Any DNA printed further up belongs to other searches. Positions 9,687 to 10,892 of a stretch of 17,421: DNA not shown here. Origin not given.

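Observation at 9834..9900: P0 (L10) ends in an acidic stretch but lacks the hydrophobic C-terminal tail it normally shares with P1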

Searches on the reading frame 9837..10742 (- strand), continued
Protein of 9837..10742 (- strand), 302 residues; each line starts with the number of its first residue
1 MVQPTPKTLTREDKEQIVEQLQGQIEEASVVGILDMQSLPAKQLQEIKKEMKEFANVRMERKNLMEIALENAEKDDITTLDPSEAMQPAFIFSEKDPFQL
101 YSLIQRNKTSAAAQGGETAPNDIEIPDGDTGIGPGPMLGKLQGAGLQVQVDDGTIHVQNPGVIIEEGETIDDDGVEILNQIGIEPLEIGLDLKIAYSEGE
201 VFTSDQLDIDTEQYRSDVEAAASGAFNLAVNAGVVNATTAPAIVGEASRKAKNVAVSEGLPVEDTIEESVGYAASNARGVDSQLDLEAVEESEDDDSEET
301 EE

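Call 32: find_homologous_proteins(query=P0125)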
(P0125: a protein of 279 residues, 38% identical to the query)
Query P0125 (279 aa): 293 proteins with E <= 0.001 among 1300 candidates; the best 120 are listed.
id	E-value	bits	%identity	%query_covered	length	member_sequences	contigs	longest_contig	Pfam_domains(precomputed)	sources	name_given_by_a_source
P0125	1.3e-174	597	100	100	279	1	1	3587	PF00466.26,PF17777.7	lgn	-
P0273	2.1e-112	393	64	100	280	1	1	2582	PF00466.26,PF17777.7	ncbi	ncbi:MAG: 50S ribosomal protein L10 [Candidatus Aenigmatarchaeota archaeon]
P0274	9.5e-109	381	61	100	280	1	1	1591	PF00466.26,PF17777.7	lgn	-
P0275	1.2e-94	335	58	98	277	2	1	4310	PF00466.26,PF17777.7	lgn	-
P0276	3.4e-91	324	58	96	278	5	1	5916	PF00466.26,PF17777.7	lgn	-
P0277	1.9e-90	321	58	96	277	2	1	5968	PF00466.26,PF17777.7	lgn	-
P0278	1.6e-88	315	56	96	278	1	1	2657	PF00466.26,PF17777.7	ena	-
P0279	1.3e-86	309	54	96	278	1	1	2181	PF00466.26,PF17777.7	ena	-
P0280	2.1e-80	288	51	96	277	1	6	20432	PF00466.26,PF17777.7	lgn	-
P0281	4.7e-77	277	51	98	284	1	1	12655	PF00466.26,PF17777.7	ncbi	-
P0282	2.7e-76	275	49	95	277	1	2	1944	PF00466.26,PF17777.7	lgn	-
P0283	3.7e-73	264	50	91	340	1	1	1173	PF00466.26,PF17777.7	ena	-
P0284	3.9e-73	264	52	91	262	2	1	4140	PF00466.26,PF17777.7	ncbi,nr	ncbi:MAG: 50S ribosomal protein L10, partial [Euryarchaeota archaeon]|nr:50S ribosomal protein L10 [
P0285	5.1e-73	264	49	98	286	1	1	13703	PF00466.26,PF17777.7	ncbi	-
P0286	2.6e-72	262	47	95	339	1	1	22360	PF00466.26,PF17777.7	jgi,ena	-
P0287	5.6e-72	261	47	99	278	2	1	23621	PF00466.26,PF17777.7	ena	-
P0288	6.0e-70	254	48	96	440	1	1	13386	PF00466.26,PF17777.7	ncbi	-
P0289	8.6e-70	253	46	95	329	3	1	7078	PF00466.26,PF17777.7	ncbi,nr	ncbi:MAG: 50S ribosomal protein L10 [Candidatus Hydrothermarchaeota archaeon]|nr:50S ribosomal prote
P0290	9.8e-70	253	45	97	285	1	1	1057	PF00466.26,PF17777.7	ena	-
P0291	2.0e-69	252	47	95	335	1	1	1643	PF00466.26,PF17777.7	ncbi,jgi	-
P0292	2.3e-69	252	46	95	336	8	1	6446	PF00466.26,PF17777.7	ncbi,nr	ncbi:MAG: 50S ribosomal protein L10 [Methanobacteriaceae archaeon]|nr:50S ribosomal protein L10 [Met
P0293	4.7e-69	251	46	96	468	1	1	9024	PF00466.26,PF17777.7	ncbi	-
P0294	6.6e-69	251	48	93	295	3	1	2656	PF00466.26,PF17777.7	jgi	jgi:large subunit ribosomal protein L10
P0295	1.6e-68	249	45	94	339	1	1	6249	PF00466.26,PF17777.7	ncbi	-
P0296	2.2e-68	249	47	91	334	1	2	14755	PF00466.26,PF17777.7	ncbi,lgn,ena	-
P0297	2.7e-68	249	44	96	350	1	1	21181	PF00466.26,PF17777.7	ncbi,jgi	-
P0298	3.2e-68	248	46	94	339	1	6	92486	PF00466.26,PF17777.7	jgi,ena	jgi:large subunit ribosomal protein L10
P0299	3.3e-68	248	45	95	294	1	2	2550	PF00466.26,PF17777.7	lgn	-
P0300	3.4e-68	248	47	91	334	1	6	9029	PF00466.26,PF17777.7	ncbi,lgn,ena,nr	ncbi:MAG: 50S ribosomal protein L10 [archaeon]|nr:50S ribosomal protein L10 [archaeon]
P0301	3.5e-68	248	46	94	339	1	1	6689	PF00466.26,PF17777.7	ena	-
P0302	4.1e-68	248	45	98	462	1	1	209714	PF00466.26,PF17777.7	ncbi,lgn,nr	ncbi:50S ribosomal protein L10 [Candidatus Woesearchaeota archaeon]|nr:50S ribosomal protein L10 [Ca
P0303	4.5e-68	248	47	95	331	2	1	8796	PF00466.26,PF17777.7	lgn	-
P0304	6.1e-68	247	47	99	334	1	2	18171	PF00466.26,PF17777.7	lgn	-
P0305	1.6e-67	246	46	95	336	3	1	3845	PF00466.26,PF17777.7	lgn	-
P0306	3.2e-67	245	44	96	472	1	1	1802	PF00466.26,PF17777.7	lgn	-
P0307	3.8e-67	245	46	97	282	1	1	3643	PF00466.26,PF17777.7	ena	-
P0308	3.8e-67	245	43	97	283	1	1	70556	PF00466.26,PF17777.7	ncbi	-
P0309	3.9e-67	245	47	91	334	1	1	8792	PF00466.26,PF17777.7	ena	-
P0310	6.8e-67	244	45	94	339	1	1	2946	PF00466.26,PF17777.7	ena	-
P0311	8.8e-67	244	44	96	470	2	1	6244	PF00466.26,PF17777.7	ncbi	-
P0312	1.3e-66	243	45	96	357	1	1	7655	PF00466.26,PF17777.7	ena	-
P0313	1.4e-66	243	45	96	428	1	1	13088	PF00466.26,PF17777.7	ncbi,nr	ncbi:50S ribosomal protein L10 [Candidatus Woesearchaeota archaeon]|nr:50S ribosomal protein L10 [Ca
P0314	3.2e-66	242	43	98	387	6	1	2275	PF00466.26,PF17777.7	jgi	-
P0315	4.7e-66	241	45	95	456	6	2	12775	PF00466.26,PF17777.7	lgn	-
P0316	7.1e-66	241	43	98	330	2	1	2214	PF00466.26,PF17777.7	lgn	-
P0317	7.6e-66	241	43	98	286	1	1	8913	PF00466.26,PF17777.7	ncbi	-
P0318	1.3e-65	240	46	96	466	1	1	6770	PF00466.26,PF17777.7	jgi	-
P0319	2.4e-65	239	43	98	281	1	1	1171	PF00466.26,PF17777.7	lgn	-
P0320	2.5e-65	239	45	95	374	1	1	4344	PF00466.26,PF17777.7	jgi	-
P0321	3.7e-65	238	43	94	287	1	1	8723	PF00466.26,PF17777.7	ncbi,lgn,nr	ncbi:50S ribosomal protein L10 [Candidatus Woesearchaeota archaeon]|nr:50S ribosomal protein L10 [Ca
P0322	3.9e-65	238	45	95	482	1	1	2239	PF00466.26,PF17777.7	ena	-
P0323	4.4e-65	238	45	92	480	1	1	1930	PF00466.26,PF17777.7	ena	-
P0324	5.1e-65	238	45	95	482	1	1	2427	PF00466.26,PF17777.7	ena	-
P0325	6.3e-65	237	46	95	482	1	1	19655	PF00466.26,PF17777.7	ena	-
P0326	8.9e-65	237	46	96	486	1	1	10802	PF00466.26,PF17777.7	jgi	jgi:large subunit ribosomal protein L10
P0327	1.1e-64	237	46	96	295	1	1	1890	PF00466.26,PF17777.7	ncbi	-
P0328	2.0e-64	236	43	96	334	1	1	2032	PF00466.26,PF17777.7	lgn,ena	-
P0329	3.4e-64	235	48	96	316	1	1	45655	PF00466.26,PF17777.7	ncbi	-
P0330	4.5e-64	235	44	93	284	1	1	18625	PF00466.26,PF17777.7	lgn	-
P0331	4.6e-64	235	41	99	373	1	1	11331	PF00466.26,PF17777.7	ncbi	ncbi:MAG: 50S ribosomal protein L10 [Candidatus Woesearchaeota archaeon]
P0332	5.1e-64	235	44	99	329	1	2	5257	PF00466.26,PF17777.7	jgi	jgi:large subunit ribosomal protein L10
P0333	5.2e-64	234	41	99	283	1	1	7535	PF00466.26,PF17777.7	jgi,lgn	jgi:large subunit ribosomal protein L10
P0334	6.1e-64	234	45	96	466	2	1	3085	PF00466.26,PF17777.7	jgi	jgi:large subunit ribosomal protein L10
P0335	7.0e-64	234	46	92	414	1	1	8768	PF00466.26,PF17777.7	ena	-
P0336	1.5e-63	233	44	96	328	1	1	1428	PF00466.26,PF17777.7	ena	-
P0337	2.0e-63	233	45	96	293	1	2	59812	PF00466.26,PF17777.7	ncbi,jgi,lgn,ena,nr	ncbi:50S ribosomal protein L10 [Candidatus Woesearchaeota archaeon CG10_big_fil_rev_8_21_14_0_10_44_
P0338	2.6e-63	232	45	96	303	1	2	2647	PF00466.26,PF17777.7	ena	-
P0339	3.2e-63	232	45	93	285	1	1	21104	PF00466.26,PF17777.7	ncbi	ncbi:50S ribosomal protein L10 [Thermoproteota archaeon]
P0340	3.8e-63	232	43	96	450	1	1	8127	PF00466.26,PF17777.7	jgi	jgi:large subunit ribosomal protein L10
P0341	5.1e-63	231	42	97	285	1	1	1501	PF00466.26,PF17777.7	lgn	-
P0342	5.1e-63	231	43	96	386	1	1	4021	PF00466.26,PF17777.7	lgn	-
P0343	5.8e-63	231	44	94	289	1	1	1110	PF00466.26,PF17777.7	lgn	-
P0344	8.5e-63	231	45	89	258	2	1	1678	PF00466.26,PF17777.7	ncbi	ncbi:MAG: 50S ribosomal protein L10, partial [Nanoarchaeota archaeon]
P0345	9.3e-63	230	44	94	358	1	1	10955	PF00466.26,PF17777.7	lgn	-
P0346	1.1e-62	230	41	97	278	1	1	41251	PF00466.26,PF17777.7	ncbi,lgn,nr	ncbi:MAG: 50S ribosomal protein L10 [Candidatus Aenigmarchaeota archaeon]|nr:50S ribosomal protein L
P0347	1.2e-62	230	46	94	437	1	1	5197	PF00466.26,PF17777.7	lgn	-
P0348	1.2e-62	230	42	97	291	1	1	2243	PF00466.26,PF17777.7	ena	-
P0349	1.4e-62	230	43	94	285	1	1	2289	PF00466.26,PF17777.7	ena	-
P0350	1.7e-62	230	43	95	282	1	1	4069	PF00466.26,PF17777.7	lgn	-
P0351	1.8e-62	229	45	98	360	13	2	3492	PF00466.26,PF17777.7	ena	-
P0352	2.0e-62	229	45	99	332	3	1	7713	PF00466.26,PF17777.7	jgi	-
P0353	2.6e-62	229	43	98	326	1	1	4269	PF00466.26,PF17777.7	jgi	jgi:large subunit ribosomal protein L10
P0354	3.4e-62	229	45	91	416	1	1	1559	PF00466.26,PF17777.7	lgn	-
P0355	4.2e-62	228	44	94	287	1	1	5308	PF00466.26,PF17777.7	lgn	-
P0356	4.5e-62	228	42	95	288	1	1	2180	PF00466.26,PF17777.7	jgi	jgi:large subunit ribosomal protein L10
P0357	4.7e-62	228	48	86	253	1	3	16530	PF00466.26,PF17777.7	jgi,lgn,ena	-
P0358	5.5e-62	228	44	95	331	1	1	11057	PF00466.26,PF17777.7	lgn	-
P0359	6.0e-62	228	46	95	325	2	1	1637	PF00466.26,PF17777.7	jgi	jgi:large subunit ribosomal protein L10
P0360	7.0e-62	228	43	93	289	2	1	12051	PF00466.26,PF17777.7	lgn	-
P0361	7.1e-62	228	44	99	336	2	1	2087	PF00466.26,PF17777.7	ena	-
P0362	7.6e-62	227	46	95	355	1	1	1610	PF00466.26,PF17777.7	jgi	-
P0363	9.1e-62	227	46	96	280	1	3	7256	PF00466.26,PF17777.7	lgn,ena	-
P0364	1.0e-61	227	43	94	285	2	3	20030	PF00466.26,PF17777.7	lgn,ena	-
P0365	1.2e-61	227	45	95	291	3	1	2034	PF00466.26,PF17777.7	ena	-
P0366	1.2e-61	227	43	99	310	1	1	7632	PF00466.26,PF17777.7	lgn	-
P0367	1.4e-61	227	42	94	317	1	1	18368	PF00466.26,PF17777.7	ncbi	-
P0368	1.9e-61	226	41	94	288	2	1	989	PF00466.26,PF17777.7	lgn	-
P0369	2.1e-61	226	44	94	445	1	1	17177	PF00466.26,PF17777.7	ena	-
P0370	2.6e-61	226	42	97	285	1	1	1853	PF00466.26,PF17777.7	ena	-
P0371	3.2e-61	225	41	98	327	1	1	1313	PF00466.26,PF17777.7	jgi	jgi:large subunit ribosomal protein L10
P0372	3.5e-61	225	40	98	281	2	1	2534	PF00466.26,PF17777.7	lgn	-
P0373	3.5e-61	225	44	96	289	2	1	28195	PF00466.26,PF17777.7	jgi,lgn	jgi:large subunit ribosomal protein L10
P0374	3.9e-61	225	47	92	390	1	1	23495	PF00466.26,PF17777.7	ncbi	-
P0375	4.6e-61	225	44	99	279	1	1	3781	PF00466.26,PF17777.7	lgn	-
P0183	4.6e-61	225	42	96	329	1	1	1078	PF00466.26,PF17777.7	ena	-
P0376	5.5e-61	225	42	97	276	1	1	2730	PF00466.26,PF17777.7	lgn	-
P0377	8.1e-61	224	41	98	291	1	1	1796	PF00466.26,PF17777.7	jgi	jgi:large subunit ribosomal protein L10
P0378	1.1e-60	224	44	97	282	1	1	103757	PF00466.26,PF17777.7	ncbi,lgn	-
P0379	1.3e-60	223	47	95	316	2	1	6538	PF00466.26,PF17777.7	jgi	-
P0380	1.3e-60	223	41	98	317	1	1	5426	PF00466.26,PF17777.7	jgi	jgi:large subunit ribosomal protein L10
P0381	1.6e-60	223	44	97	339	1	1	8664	PF00466.26,PF17777.7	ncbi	ncbi:50S ribosomal protein L10 [candidate division KSB1 bacterium]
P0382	2.0e-60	223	43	96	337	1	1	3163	PF00466.26,PF17777.7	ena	-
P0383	2.6e-60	222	42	98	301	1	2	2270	PF00466.26,PF17777.7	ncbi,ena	-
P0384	3.6e-60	222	41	96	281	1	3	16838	PF00466.26,PF17777.7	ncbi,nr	ncbi:50S ribosomal protein L10 [Candidatus Woesearchaeota archaeon]|nr:50S ribosomal protein L10 [Ca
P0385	3.9e-60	222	43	98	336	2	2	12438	PF00466.26,PF17777.7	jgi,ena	-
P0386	3.9e-60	222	42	96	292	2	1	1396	PF00466.26,PF17777.7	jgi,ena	-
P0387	4.9e-60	221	43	96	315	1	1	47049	PF00466.26,PF17777.7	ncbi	-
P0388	5.7e-60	221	44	95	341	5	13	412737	PF00466.26,PF17777.7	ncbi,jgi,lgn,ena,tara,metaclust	jgi:large subunit ribosomal protein L10|tara:strand:+ start:236 stop:1261 length:1026 start_codon:ye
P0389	7.4e-60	221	46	90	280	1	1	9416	PF00466.26,PF17777.7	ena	-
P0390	7.5e-60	221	43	99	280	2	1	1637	PF00466.26,PF17777.7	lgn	-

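Call 53: predict_structure(alignment_id=A1)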
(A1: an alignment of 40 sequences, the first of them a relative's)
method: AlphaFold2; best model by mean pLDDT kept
length: 302 residues; sequences in the alignment: 40
mean_pLDDT: 80.6   pTM: 0.61
mean pLDDT of the five models: 80.6, 80.6, 79.0, 78.9, 78.3
residues with pLDDT >= 90: 46; 70-90: 212; 50-70: 21; < 50: 23
segments of 3 or more residues with pLDDT < 50: 1-4, 284-302
pLDDT, mean of each block of 10 residues (from residue 1): 58 88 90 84 81 87 89 86 85 91 84 79 87 85 87 88 86 86 80 89 86 88 91 88 86 76 68 68 49 36 37
secondary structure, 60 per line:
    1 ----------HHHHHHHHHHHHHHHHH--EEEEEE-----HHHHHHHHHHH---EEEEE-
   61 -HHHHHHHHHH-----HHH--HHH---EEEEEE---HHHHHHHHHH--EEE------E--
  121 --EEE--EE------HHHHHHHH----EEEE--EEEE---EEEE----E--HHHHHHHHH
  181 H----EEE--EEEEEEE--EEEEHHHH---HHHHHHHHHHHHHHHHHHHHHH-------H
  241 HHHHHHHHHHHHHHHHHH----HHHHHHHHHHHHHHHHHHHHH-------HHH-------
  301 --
elements in order: H11-27 E30-35 H41-51 E55-59 H62-71 E88-93 H97-106 E109-111 E123-125 H136-143 E148-151 E154-157 E161-164 H172-181 E186-188 E191-197 E200-203 H204-207 H211-232 H240-258 H263-283

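Call 57: fold_search(model_id=the predicted structure, library=pdb)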
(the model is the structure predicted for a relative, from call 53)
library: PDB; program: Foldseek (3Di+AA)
matches with E <= 10: 377; with E <= 0.001: 91
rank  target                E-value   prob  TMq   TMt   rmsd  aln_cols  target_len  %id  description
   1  3jsy_B                1.1e-20  1.00  0.44  0.62   6.4       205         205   33  N-terminal fragment of ribosomal protein L10 from Methanococcus jannaschii (released 2010-05-26)
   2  3jsy_A                1.2e-20  1.00  0.49  0.65   4.8       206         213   32  N-terminal fragment of ribosomal protein L10 from Methanococcus jannaschii (released 2010-05-26)
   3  5d8h_B                2.7e-19  1.00  0.51  0.70   4.4       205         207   33  CRYSTAL STRUCTURE OF THE BASE OF THE RIBOSOMAL P STALK FROM METHANOCOCCUS JANNASCHII WITH ANTIBIOTIC THIOSTREPTON (released 2016-08-24)
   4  4v4n_Ak               1.7e-17  1.00  0.49  0.65   5.4       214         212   28  Structure of the Methanococcus jannaschii ribosome-SecYEBeta channel complex (released 2014-07-09)
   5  4v6i_Bs               3.2e-17  1.00  0.58  0.66   5.3       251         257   24  Localization of the small subunit ribosomal proteins into a 6.1 A cryo-EM map of Saccharomyces cerevisiae translating (released 2014-07-09)
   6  5d6g_A                4.6e-17  1.00  0.52  0.72   3.9       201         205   33  CRYSTAL STRUCTURE OF FRAGMENT OF RIBOSOMAL PROTEIN P0 IN COMPLEX WITH 74NT 23S RNA FROM METHANOCOCCUS JANNASCHII (released 2016-09-14)
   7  4v6x_Cq               8.4e-17  1.00  0.47  0.50  10.1       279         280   19  Structure of the human 80S ribosome (released 2014-07-09)
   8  9gy4_s                1.0e-16  1.00  0.50  0.70   4.1       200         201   24  60S ribosomal subunit in complex with E3-UFM1 ligase and RQC machinery components NEMF and LTN1 (Composite map) (released 2025-05-14)
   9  4v9f_G                1.5e-16  1.00  0.46  0.52   6.9       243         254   29  The re-refined crystal structure of the Haloarcula marismortui large ribosomal subunit at 2.4 Angstrom resolution: mor (released 2014-07-09)
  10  9fqz_Lq               3.4e-16  1.00  0.43  0.60   5.6       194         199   22  CRYO-EM STRUCTURE OF HCT15 POLYSOMES BOUND TO EEF2, EBP1, AND SERBP1 (released 2026-01-14)
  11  9i2d_Ls               4.3e-16  1.00  0.50  0.67   4.8       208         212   24  NMT1-NAC bound human RNC with 10 amino acid ARF1-linker (released 2026-02-04)
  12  8xsx_Ls               5.1e-16  1.00  0.44  0.60   5.7       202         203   22  Cryo-EM structure of the human 80S ribosome with Tigecycline, E-tRNA, SERBP1 and eEF2 (released 2024-07-10)
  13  8q87_Bs               6.5e-16  1.00  0.43  0.59   5.4       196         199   23  Structure of the G. gallus 80S rotated ribosome in complex with eEF2 and SERBP1 (released 2024-08-28)
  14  4v6w_Cq               6.5e-16  1.00  0.44  0.55   9.1       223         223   22  Structure of the D. melanogaster 80S ribosome (released 2014-07-09)
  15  8k2d_P0               8.3e-16  1.00  0.49  0.67   4.5       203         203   26  Cryo-EM structure of the yeast 80S ribosome with tigecycline, eEF2, Stm1 and eIF5A (released 2024-07-10)
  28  8pv1_CF               1.1e-12  1.00  0.38  0.46   9.2       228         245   19  Chaetomium thermophilum pre-60S State 6 - pre-5S rotation - L1 intermediate - composite structure (released 2023-11-15)
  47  3a1y_G                9.1e-11  1.00  0.46  0.61   6.4       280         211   24  The structure of archaeal ribosomal stalk P1/P0 complex (released 2009-11-17)
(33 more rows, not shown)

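Call 64: find_encoding_contigs(protein=P0302, flank=3000, max_places=1)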
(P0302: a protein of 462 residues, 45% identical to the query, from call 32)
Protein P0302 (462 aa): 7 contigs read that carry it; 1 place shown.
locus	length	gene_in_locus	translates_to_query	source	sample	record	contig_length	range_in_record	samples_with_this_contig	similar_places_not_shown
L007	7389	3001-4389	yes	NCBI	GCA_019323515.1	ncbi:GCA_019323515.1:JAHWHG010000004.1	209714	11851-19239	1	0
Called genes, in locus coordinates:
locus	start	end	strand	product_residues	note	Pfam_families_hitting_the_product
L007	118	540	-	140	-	-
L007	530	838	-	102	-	-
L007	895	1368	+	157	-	PF13404:HTH_AsnC-type, PF13412:HTH_24, PF01037:AsnC_trans_reg (weak)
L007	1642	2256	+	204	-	-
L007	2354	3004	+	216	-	PF00687:Ribosomal_L1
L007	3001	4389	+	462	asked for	PF00466:Ribosomal_L10, PF17777:RL10P_insert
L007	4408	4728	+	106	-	PF00428:Ribosomal_60s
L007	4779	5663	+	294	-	-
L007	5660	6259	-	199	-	PF00702:Hydrolase, PF13419:HAD_2 (weak)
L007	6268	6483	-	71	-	PF01599:Ribosomal_S27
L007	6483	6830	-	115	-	PF01282:Ribosomal_S24e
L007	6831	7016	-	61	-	PF06093:Spt4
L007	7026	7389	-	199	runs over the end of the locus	PF03876:SHS2_Rpb7-N, PF00575:S1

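Call 65: find_encoding_contigs(protein=P0346, flank=3000, max_places=1)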
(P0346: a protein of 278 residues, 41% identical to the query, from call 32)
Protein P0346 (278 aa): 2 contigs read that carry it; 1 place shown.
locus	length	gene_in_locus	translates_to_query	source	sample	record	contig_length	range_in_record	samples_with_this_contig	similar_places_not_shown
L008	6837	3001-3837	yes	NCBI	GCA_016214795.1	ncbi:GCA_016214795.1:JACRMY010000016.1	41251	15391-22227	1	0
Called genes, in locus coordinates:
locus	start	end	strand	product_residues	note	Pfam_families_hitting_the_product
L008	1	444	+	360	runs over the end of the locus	PF00091:Tubulin, PF12327:FtsZ_C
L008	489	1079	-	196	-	-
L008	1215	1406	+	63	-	PF00584:SecE (faint)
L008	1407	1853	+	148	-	PF03439:Spt5-NGN, PF00467:KOW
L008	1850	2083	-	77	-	-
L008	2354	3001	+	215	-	PF00687:Ribosomal_L1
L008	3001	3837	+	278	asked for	PF00466:Ribosomal_L10, PF17777:RL10P_insert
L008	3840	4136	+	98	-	PF00428:Ribosomal_60s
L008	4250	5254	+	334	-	PF04015:DUF362, PF14697:Fer4_21 (faint), PF13183:Fer4_8 (faint), PF13746:Fer4_18 (weak), PF13237:Fer4_10 (weak), PF12838:Fer4_7, PF13187:Fer4_9 (weak), PF00037:Fer4 (weak), +5 more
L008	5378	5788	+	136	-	PF03479:PCC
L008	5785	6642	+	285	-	PF00892:EamA, PF03151:TPT (faint), PF10639:TMEM234 (faint), PF00892:EamA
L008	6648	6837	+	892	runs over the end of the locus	PF01411:tRNA-synt_2c, PF07973:tRNA_SAD, PF02272:DHHA1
